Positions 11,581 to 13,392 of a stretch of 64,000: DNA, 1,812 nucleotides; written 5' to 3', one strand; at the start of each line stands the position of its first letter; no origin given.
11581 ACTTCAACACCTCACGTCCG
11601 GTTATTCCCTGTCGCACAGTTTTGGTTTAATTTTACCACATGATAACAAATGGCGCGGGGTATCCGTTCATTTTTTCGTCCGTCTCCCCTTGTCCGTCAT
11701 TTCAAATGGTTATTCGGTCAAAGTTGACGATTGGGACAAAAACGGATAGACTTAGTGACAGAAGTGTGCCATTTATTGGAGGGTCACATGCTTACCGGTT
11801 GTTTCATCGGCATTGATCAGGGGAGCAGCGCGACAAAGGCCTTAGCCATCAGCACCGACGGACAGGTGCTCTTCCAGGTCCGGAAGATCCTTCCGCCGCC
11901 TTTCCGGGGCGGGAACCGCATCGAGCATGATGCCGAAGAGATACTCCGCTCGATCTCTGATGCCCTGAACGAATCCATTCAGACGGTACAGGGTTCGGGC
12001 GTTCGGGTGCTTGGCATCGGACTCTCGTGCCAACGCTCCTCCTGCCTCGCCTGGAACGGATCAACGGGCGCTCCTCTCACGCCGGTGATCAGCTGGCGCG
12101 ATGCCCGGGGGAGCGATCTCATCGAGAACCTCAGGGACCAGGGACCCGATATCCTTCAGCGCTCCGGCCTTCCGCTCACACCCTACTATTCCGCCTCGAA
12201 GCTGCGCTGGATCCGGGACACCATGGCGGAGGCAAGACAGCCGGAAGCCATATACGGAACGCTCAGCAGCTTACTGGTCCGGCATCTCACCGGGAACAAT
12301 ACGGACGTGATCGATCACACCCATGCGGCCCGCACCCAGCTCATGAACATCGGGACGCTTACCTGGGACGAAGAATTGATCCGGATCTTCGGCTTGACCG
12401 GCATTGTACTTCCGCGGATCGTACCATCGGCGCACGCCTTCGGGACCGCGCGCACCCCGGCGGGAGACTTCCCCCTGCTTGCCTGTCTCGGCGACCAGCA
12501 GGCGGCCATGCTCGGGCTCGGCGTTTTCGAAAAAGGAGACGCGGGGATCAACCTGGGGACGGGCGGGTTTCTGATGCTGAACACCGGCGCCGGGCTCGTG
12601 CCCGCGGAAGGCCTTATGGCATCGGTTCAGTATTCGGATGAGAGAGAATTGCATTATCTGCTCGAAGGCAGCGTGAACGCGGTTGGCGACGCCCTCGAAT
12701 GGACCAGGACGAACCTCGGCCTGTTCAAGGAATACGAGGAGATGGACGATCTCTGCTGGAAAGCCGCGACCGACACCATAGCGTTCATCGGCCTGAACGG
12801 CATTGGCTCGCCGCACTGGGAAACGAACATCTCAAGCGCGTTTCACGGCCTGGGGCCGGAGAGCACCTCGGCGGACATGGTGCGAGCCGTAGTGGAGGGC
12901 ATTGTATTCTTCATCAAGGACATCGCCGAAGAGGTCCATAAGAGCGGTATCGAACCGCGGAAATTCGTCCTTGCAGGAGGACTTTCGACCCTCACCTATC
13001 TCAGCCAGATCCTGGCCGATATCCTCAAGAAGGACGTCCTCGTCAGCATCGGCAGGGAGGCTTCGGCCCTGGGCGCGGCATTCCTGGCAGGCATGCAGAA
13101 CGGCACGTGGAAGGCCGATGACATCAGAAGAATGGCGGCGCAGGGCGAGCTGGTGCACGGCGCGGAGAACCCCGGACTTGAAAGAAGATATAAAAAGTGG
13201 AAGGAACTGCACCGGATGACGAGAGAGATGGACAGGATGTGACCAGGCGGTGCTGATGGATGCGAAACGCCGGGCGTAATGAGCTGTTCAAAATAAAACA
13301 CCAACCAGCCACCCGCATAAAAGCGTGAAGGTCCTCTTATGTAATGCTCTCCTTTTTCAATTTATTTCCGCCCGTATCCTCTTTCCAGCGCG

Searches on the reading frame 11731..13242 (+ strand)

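Call 87: search_protein_families(library=pfam, proteins=[window:11731-13242:+], max_evalue=0.001)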
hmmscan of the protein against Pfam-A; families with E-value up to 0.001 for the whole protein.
window:11731-13242:+ (503 aa): 3 families
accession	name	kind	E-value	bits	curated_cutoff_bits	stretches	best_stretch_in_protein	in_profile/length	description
PF00370.27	FGGY_N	-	7.7e-44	150.6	28.8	1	25-262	2-245/245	FGGY family of carbohydrate kinases, N-terminal domain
PF02782.22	FGGY_C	-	1.2e-28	100.6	27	1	273-455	3-196/198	FGGY family of carbohydrate kinases, C-terminal domain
PF01869.26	BcrAD_BadFG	-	7.7e-06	26.1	31.5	0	26-98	1-74/271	BadF/BadG/BcrA/BcrD ATPase family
